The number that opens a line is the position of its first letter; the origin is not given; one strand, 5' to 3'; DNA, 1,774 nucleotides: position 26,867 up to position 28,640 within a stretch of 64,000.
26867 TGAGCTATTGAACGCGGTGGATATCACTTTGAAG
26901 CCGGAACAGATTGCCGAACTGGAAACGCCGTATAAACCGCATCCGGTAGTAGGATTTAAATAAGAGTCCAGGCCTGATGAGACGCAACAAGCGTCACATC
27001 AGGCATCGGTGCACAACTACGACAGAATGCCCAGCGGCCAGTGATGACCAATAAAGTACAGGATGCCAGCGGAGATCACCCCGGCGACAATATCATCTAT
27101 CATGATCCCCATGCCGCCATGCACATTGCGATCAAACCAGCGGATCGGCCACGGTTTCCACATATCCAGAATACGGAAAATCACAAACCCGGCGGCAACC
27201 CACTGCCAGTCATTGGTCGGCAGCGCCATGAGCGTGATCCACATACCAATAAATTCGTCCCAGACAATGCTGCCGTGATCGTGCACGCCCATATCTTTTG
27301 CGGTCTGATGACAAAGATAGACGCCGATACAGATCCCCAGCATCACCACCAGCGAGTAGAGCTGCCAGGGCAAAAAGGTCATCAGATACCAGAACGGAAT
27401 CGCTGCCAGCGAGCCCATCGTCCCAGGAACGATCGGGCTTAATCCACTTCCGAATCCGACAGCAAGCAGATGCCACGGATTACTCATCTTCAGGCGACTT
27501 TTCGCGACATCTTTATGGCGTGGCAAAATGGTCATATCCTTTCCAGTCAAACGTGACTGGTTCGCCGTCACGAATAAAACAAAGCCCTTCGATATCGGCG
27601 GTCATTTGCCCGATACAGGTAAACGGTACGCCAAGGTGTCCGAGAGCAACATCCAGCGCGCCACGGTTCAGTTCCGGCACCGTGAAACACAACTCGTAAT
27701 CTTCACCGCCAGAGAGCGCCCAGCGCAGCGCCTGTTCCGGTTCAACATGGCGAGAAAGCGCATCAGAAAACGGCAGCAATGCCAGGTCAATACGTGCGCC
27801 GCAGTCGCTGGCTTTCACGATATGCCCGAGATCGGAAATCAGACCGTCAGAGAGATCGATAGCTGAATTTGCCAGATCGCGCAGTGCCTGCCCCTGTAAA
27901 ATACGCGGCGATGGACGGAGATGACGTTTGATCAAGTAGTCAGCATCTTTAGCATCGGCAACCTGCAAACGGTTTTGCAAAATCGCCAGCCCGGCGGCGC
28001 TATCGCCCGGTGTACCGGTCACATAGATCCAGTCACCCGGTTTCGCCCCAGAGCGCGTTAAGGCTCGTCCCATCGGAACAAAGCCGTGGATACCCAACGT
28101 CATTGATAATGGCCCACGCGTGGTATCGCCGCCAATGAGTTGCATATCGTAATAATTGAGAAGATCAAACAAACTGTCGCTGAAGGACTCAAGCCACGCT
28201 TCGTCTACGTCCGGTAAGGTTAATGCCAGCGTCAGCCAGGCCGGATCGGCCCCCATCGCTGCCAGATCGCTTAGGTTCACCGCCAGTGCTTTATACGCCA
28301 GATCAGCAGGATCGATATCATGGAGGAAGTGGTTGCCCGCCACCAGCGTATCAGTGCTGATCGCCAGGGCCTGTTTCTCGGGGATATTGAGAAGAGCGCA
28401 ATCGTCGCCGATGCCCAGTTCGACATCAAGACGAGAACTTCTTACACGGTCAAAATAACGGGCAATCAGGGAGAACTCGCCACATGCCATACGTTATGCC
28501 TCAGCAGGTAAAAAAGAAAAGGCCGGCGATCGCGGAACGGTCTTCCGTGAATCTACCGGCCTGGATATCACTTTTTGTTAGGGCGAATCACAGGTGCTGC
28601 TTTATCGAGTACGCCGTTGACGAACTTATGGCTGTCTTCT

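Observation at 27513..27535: thiL and pgpA overlap by 23 nt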

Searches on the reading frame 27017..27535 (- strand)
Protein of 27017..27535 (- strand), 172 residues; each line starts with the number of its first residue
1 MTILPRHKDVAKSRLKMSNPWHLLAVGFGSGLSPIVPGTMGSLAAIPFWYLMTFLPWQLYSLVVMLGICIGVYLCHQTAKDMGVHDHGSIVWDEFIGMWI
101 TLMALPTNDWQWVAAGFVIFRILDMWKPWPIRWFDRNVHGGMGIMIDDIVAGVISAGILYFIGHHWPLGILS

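Call 9: find_homologous_proteins(query=window:27017-27535:-, max_evalue=0.00001)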
Query window:27017-27535:- (172 aa): 3572 proteins with E <= 0.00001 among 3591 candidates; the best 120 are listed.
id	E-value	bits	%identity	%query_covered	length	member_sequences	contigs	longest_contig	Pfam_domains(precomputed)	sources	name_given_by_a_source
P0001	1.5e-112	392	99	100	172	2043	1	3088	PF04608.19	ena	-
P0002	7.6e-105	367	92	99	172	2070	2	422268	PF04608.19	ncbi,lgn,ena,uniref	ncbi:phosphatidylglycerophosphatase A [Citrobacter braakii]|uniref:phosphatidylglycerophosphatase A 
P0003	8.3e-99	347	87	97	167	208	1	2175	PF04608.19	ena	-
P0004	7.8e-98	344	87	97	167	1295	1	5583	PF04608.19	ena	-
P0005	1.3e-95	337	82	99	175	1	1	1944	PF04608.19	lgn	-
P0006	1.3e-95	337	84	99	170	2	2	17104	PF04608.19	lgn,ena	-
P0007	2.1e-95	336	89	100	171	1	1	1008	PF04608.19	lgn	-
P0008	3.0e-95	336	88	99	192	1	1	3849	PF04608.19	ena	-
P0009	3.3e-95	335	88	100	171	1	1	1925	PF04608.19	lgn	-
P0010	3.3e-95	335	88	100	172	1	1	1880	PF04608.19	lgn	-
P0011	2.9e-93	329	87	100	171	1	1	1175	PF04608.19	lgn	-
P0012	4.8e-92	325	88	100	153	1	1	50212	PF04608.19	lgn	-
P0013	5.5e-92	325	82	96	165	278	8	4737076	PF04608.19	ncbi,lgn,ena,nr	ncbi:phosphatidylglycerophosphatase A [Erwinia aphidicola]|nr:phosphatidylglycerophosphatase A [Erwi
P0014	5.2e-91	322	81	97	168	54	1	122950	PF04608.19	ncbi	ncbi:phosphatidylglycerophosphatase A [Erwiniaceae bacterium CAU 1747]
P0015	5.6e-91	322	83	95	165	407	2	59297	PF04608.19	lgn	-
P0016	8.1e-91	321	89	88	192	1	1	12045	PF04608.19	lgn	-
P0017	9.6e-91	321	84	96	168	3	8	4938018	PF04608.19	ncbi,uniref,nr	ncbi:phosphatidylglycerophosphatase A [Erwinia tracheiphila]|uniref:Phosphatidylglycerophosphatase A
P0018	1.7e-90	320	84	94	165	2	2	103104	PF04608.19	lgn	-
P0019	9.4e-90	318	82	98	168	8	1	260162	PF04608.19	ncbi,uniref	ncbi:phosphatidylglycerophosphatase A [Erwinia tasmaniensis]|uniref:phosphatidylglycerophosphatase A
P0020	2.6e-89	316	86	99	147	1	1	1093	PF04608.19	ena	-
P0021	4.0e-89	316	82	99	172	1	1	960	PF04608.19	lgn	-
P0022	8.8e-89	314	79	98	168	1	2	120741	PF04608.19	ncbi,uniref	ncbi:phosphatidylglycerophosphatase A [Erwinia sp. Leaf53]|uniref:phosphatidylglycerophosphatase A n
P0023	1.3e-88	314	82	91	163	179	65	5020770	PF04608.19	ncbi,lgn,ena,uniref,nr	ncbi:phosphatidylglycerophosphatase A [Kluyvera intermedia]|uniref:Phosphatidylglycerophosphatase A 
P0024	1.4e-88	314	77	97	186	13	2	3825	PF04608.19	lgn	-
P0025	2.1e-88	313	84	100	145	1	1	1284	PF04608.19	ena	-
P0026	4.8e-88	312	86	100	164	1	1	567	PF04608.19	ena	-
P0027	1.3e-87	311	86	87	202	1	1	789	PF04608.19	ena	-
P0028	1.4e-87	311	79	95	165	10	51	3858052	PF04608.19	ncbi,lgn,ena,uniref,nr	ncbi:phosphatidylglycerophosphatase A [Duffyella gerundensis]|uniref:Phosphatidylglycerophosphatase 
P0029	3.9e-87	309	80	95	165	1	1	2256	PF04608.19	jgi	-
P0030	4.3e-87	309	80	95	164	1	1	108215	PF04608.19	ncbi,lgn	-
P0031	5.7e-87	309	80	95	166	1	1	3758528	PF04608.19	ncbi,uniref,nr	ncbi:phosphatidylglycerophosphatase A [Candidatus Pantoea soli]|uniref:Phosphatidylglycerophosphatas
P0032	7.0e-87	308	81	95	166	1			PF04608.19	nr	nr:phosphatidylglycerophosphatase A [Pantoea wallisii]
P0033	1.8e-86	307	80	95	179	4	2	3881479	PF04608.19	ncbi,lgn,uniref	ncbi:phosphatidylglycerophosphatase A [Pantoea piersonii]|uniref:phosphatidylglycerophosphatase A n=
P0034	1.8e-86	307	80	95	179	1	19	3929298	PF04608.19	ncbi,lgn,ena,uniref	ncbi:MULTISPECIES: phosphatidylglycerophosphatase A [Pantoea]|uniref:phosphatidylglycerophosphatase 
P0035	2.2e-86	307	81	93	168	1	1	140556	PF04608.19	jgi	jgi:phosphatidylglycerophosphatase A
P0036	2.2e-86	307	79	94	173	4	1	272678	PF04608.19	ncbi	ncbi:MAG: phosphatidylglycerophosphatase A [Symbiopectobacterium sp.]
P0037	2.4e-86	307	81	93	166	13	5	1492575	PF04608.19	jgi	jgi:phosphatidylglycerophosphatase A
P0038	2.7e-86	306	80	95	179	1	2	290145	PF04608.19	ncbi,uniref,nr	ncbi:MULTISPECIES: phosphatidylglycerophosphatase A [Pantoea]|uniref:phosphatidylglycerophosphatase 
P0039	3.5e-86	306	79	95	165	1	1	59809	PF04608.19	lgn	-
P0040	3.6e-86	306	80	95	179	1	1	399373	PF04608.19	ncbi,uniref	ncbi:phosphatidylglycerophosphatase A [Pantoea piersonii]|uniref:phosphatidylglycerophosphatase A n=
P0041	4.5e-86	306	82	91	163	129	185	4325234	PF04608.19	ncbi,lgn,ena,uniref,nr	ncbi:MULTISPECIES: phosphatidylglycerophosphatase A [Pantoea]|uniref:Phosphatidylglycerophosphatase 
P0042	8.9e-86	305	79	93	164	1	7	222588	PF04608.19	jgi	-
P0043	9.9e-86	304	80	95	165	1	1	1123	PF04608.19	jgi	-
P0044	1.1e-85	304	80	94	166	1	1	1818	PF04608.19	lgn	-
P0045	1.2e-85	304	78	93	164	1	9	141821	PF04608.19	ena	-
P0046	2.0e-85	303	81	93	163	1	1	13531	PF04608.19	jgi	-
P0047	2.2e-85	303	80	95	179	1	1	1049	PF04608.19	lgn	-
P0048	2.4e-85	303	81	93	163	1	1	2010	PF04608.19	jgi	-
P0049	2.7e-85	303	80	94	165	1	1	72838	PF04608.19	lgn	-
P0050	4.6e-85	302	75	94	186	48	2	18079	PF04608.19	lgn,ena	-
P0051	5.0e-85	302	80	93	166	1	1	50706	PF04608.19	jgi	jgi:phosphatidylglycerophosphatase A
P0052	6.1e-85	302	77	93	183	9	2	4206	PF04608.19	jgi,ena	-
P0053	8.6e-85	301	76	97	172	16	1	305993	PF04608.19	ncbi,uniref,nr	ncbi:phosphatidylglycerophosphatase A [Tatumella sp. UBA2305]|uniref:phosphatidylglycerophosphatase 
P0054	3.0e-84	300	79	95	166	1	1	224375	PF04608.19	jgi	jgi:phosphatidylglycerophosphatase A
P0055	3.1e-84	300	79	96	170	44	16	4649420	PF04608.19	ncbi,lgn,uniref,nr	ncbi:phosphatidylglycerophosphatase A [Dickeya dianthicola]|uniref:Phosphatidylglycerophosphatase A 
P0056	4.0e-84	299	78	95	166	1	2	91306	PF04608.19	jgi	jgi:phosphatidylglycerophosphatase A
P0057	4.6e-84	299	78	99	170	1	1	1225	PF04608.19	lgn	-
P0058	1.5e-83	297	100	75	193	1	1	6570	PF04608.19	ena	-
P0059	1.7e-83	297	76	98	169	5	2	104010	PF04608.19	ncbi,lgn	-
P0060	1.9e-83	297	79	93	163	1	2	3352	PF04608.19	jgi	-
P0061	2.2e-83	297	81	91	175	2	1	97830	PF04608.19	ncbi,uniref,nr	ncbi:phosphatidylglycerophosphatase A [Dickeya sp. CFBP 2040]|uniref:phosphatidylglycerophosphatase 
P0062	2.8e-83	296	88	84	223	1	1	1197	PF04608.19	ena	-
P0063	4.8e-83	296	78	93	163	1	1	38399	PF04608.19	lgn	-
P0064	4.9e-83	296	79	93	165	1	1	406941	PF04608.19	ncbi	-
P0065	5.3e-83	296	79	93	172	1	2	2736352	PF04608.19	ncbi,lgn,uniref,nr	ncbi:putative phosphatidylglycerophosphatase A [Serratia symbiotica str. Tucson]|uniref:Phosphatidyl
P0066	5.4e-83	296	77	93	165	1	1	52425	PF04608.19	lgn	-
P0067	5.8e-83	295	76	93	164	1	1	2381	PF04608.19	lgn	-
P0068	6.7e-83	295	79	93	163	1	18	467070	PF04608.19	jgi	-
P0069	9.0e-83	295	78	93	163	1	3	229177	PF04608.19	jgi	-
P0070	9.1e-83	295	78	93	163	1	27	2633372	PF04608.19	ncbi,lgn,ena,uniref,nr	ncbi:MAG: phosphatidylglycerophosphatase [Pantoea eucrina]|uniref:phosphatidylglycerophosphatase A n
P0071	1.2e-82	294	78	93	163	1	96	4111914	PF04608.19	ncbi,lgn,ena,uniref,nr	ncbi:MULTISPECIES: phosphatidylglycerophosphatase A [Pantoea]|uniref:Phosphatidylglycerophosphatase 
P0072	1.3e-82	294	79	91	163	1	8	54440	PF04608.19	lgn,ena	-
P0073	1.3e-82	294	98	77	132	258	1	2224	PF04608.19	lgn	-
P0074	1.6e-82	294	74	99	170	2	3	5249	PF04608.19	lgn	-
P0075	1.6e-82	294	78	91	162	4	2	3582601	PF04608.19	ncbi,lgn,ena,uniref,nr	ncbi:phosphatidylglycerophosphatase A [Pantoea eucrina]|uniref:Phosphatidylglycerophosphatase A n=1 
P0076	1.6e-82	294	76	91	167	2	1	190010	PF04608.19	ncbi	-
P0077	1.9e-82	294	78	91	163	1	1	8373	PF04608.19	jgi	-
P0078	1.9e-82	294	77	92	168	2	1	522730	PF04608.19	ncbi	ncbi:MAG: phosphatidylglycerophosphatase A [Candidatus Malihini olakiniferum]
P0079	2.5e-82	293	78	91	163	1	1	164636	PF04608.19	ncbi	-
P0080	3.6e-82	293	73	97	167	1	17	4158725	PF04608.19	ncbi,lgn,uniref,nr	ncbi:phosphatidylglycerophosphatase A [Shimwellia blattae]|uniref:Phosphatidylglycerophosphatase A n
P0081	7.4e-82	292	72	94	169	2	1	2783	PF04608.19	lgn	-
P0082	7.8e-82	292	81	94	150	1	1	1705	PF04608.19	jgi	jgi:phosphatidylglycerophosphatase A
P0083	9.0e-82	292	74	92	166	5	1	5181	PF04608.19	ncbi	-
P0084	1.3e-81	291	79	90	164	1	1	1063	PF04608.19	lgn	-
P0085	1.9e-81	291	77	93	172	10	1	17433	PF04608.19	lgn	-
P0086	1.9e-81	291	75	90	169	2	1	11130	PF04608.19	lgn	-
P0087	2.2e-81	290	81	91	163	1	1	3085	PF04608.19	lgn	-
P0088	4.2e-81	289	77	92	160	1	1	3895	PF04608.19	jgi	jgi:phosphatidylglycerophosphatase A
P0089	6.6e-81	289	76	94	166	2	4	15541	PF04608.19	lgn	-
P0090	7.0e-81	289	71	94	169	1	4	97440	PF04608.19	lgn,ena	-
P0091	7.4e-81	289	77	86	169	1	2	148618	PF04608.19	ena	-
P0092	8.1e-81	288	76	92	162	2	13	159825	PF04608.19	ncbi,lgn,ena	-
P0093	8.2e-81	288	77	92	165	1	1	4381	PF04608.19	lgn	-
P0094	9.0e-81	288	75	92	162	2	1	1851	PF04608.19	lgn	-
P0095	1.1e-80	288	76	92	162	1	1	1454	PF04608.19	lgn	-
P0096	8.3e-80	285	71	96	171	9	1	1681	PF04608.19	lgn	-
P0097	8.7e-80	285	73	98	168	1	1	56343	PF04608.19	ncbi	ncbi:MAG: phosphatidylglycerophosphatase A [Candidatus Malihini olakiniferum]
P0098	1.2e-79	285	77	97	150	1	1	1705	PF04608.19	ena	-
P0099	2.4e-79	284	78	91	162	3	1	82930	PF04608.19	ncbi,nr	ncbi:phosphatidylglycerophosphatase A [Erwinia sp. OAMSP11]|nr:phosphatidylglycerophosphatase A [Erw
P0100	2.5e-79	284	84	83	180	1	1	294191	PF04608.19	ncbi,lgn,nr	ncbi:TPA: phosphatidylglycerophosphatase A [Citrobacter freundii]|nr:phosphatidylglycerophosphatase 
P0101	2.7e-79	283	75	94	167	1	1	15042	PF04608.19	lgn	-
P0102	5.0e-79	283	73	94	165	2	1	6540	PF04608.19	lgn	-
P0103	6.6e-79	282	72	91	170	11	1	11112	PF04608.19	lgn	-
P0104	8.7e-79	282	73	94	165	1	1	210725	PF04608.19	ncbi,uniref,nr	ncbi:phosphatidylglycerophosphatase A [Serratia sp. DD3]|uniref:phosphatidylglycerophosphatase A n=1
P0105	9.9e-79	282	75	91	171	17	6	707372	PF04608.19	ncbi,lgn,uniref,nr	ncbi:phosphatidylglycerophosphatase A [Lonsdalea quercina]|uniref:phosphatidylglycerophosphatase A n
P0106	1.5e-78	281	73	94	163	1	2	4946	PF04608.19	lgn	-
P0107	3.1e-78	280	65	96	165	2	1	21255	PF04608.19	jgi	-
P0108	3.5e-78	280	100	72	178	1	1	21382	PF04608.19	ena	-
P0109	5.8e-78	279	72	92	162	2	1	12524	PF04608.19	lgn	-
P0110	1.2e-77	278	80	92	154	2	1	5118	PF04608.19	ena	-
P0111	1.5e-77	278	71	97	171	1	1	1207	PF04608.19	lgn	-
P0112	4.3e-77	276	77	89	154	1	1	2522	PF04608.19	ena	-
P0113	4.7e-77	276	72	93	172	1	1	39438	PF04608.19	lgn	-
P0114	7.1e-77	276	88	83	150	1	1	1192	PF04608.19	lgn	-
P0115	7.3e-77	276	70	95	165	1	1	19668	PF04608.19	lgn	-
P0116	7.8e-77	275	79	89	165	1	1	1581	PF04608.19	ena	-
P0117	2.4e-76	274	71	91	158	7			PF04608.19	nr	nr:phosphatidylglycerophosphatase A [Enterobacillus tribolii]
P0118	2.5e-76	274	72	92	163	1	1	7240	PF04608.19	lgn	-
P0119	3.0e-76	274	79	87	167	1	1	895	PF04608.19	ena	-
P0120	3.8e-76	273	71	94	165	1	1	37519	PF04608.19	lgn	-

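Call 22: find_related_loci(query=A1, collection=genome_contigs, flank=2000)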
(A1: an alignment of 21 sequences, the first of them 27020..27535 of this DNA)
Query A1 (172 aa) in genome_contigs; peptide patterns used: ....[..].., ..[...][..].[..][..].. (x = any residue, [..] = any of these).
600 stretches matched a pattern (row limit reached: there are more); 495 encode a relative of the query (tblastn E <= 1e-3); the best 80 are kept; 80 distinct loci.
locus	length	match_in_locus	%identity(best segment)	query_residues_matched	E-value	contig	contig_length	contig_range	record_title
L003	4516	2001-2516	100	1-172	3e-112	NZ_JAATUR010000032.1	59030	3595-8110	Escherichia coli strain SCPM-O-B-8794 32length=59030, whole genome shotgun sequence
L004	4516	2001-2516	93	1-171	6e-105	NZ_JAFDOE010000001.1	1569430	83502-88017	Citrobacter sp. FP75 contig1, whole genome shotgun sequence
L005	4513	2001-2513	92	1-171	1e-104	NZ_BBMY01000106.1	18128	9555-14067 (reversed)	Escherichia albertii NBRC 107761 = DSM 17582 strain NBRC 107761, whole genome shotgun sequence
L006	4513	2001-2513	89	1-171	3e-104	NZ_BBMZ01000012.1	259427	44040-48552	Pseudescherichia vulneris NBRC 102420, whole genome shotgun sequence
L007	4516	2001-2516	92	1-171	1e-103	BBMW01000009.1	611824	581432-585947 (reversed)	Citrobacter werkmanii NBRC 105721 DNA, contig: CIWKM09, whole genome shotgun sequence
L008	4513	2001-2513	89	1-171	8e-104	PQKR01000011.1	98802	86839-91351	Escherichia sp. ESNIH1 NODE_11, whole genome shotgun sequence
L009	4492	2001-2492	95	8-171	2e-102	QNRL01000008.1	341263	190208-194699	Pseudocitrobacter faecalis strain DSM 27453 Ga0244571_108, whole genome shotgun sequence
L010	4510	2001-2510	91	2-171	3e-102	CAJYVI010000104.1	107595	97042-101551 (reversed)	MAG: uncultured Pseudocitrobacter sp. isolate SP260_1_metabat2_genome_mining.39 genome assembly, contig: k127_12160, who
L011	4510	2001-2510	88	2-171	2e-101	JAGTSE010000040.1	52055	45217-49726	MAG: Proteobacteria bacterium isolate CTSoil_132 scaffold_115, whole genome shotgun sequence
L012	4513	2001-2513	86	1-171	4e-100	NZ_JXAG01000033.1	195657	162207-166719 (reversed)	Enterobacter sp. Bisph1 contig033, whole genome shotgun sequence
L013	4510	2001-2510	86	2-171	6e-99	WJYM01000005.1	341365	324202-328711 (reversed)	Enterobacteriaceae bacterium RIT691 5, whole genome shotgun sequence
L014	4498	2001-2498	89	6-171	2e-98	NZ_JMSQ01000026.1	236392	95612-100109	Siccibacter colletis strain 1383 contig034, whole genome shotgun sequence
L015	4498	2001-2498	86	6-171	1e-96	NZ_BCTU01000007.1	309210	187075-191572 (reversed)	Serratia plymuthica NBRC 102599, whole genome shotgun sequence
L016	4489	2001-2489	83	6-168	5e-92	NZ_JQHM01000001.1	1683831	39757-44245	Pectobacterium betavasculorum strain NCPPB 2795 ID_1, whole genome shotgun sequence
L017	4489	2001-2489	83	6-168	5e-92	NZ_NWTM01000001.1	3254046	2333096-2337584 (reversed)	Pectobacterium zantedeschiae strain 9M scaffold_01, whole genome shotgun sequence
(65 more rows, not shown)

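Call 48: search_protein_families(proteins=[window:27017-27535:-], library=ncbifam)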
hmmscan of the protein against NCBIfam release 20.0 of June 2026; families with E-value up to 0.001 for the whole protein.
window:27017-27535:- (172 aa): 1 family
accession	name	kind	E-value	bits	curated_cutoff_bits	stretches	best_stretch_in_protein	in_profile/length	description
NF008288.0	PRK11068.1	equivalog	1.3e-99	330.9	226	1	7-170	1-164/165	phosphatidylglycerophosphatase A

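Call 67: predict_structure(alignment_id=A1)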
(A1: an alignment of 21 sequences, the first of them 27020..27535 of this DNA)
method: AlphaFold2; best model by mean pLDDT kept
length: 172 residues; sequences in the alignment: 21
mean_pLDDT: 81.6   pTM: 0.78
mean pLDDT of the five models: 81.6, 78.1, 77.8, 76.5, 73.3
residues with pLDDT >= 90: 64; 70-90: 77; 50-70: 24; < 50: 7
segments of 3 or more residues with pLDDT < 50: 1-4, 170-172
pLDDT, mean of each block of 10 residues (from residue 1): 51 78 76 70 91 93 93 88 74 91 88 93 85 78 86 92 68 44
secondary structure, 60 per line:
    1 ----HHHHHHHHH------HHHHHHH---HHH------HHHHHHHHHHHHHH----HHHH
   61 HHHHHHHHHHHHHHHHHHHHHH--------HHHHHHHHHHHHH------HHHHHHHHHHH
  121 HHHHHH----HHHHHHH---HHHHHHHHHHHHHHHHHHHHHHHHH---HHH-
elements in order: H5-13 H20-26 H39-52 H57-82 H91-103 H110-126 H131-137 H141-165

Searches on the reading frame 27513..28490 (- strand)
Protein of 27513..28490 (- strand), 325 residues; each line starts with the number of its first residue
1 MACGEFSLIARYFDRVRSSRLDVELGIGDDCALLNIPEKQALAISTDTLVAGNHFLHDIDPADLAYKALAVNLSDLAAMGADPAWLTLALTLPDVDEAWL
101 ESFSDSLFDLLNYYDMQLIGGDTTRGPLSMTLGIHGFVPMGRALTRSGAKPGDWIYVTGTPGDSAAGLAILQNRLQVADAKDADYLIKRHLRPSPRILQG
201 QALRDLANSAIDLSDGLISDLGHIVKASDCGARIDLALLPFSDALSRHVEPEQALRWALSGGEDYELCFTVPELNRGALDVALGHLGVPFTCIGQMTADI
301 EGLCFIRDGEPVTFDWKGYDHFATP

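Call 48: search_protein_families(proteins=[window:27513-28490:-], library=ncbifam)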
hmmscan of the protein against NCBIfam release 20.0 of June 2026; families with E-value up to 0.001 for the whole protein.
window:27513-28490:- (325 aa): 11 families
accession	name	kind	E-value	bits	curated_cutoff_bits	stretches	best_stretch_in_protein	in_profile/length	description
NF004350.0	PRK05731.1-1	equivalog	1.6e-194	645.1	441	1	1-324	1-324/325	thiamine-phosphate kinase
TIGR01379.1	thiL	equivalog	5.7e-119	396.8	184.15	1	4-322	1-320/320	thiamine-phosphate kinase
NF004351.0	PRK05731.1-4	equivalog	8.5e-53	179.5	324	1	3-273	14-283/321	thiamine-phosphate kinase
NF004353.0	PRK05731.2-2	equivalog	3.3e-48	164.4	301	1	24-323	16-303/311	thiamine-phosphate kinase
NF004354.0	PRK05731.2-3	equivalog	2.7e-30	105.7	204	1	26-296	15-259/273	thiamine-phosphate kinase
TIGR00476.1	selD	equivalog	5.3e-13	48.9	125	1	17-248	34-260/311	selenide, water dikinase SelD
TIGR03267.1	methan_mark_2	hypoth_equivalog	1.4e-12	47.3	365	1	15-315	30-314/323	methanogenesis marker 2 protein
TIGR04049.1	AIR_rel_sll0787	hypoth_equivalog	2.7e-09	36.5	321.3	1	21-245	36-247/318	sll0787 family AIR synthase-like protein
TIGR02124.1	hypE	equivalog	2.9e-09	36.3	251.6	1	22-178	27-186/332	hydrogenase expression/formation protein HypE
TIGR04050.1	MSMEG_0567_Cter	hypoth_equivalog_domain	1.3e-06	28.1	312.2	1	56-242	55-229/296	MSMEG_0567/sll0787 family protein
NF002290.1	PRK01213.1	equivalog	6.4e-05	21.3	648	1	26-242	421-643/723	phosphoribosylformylglycinamidine synthase subunit PurL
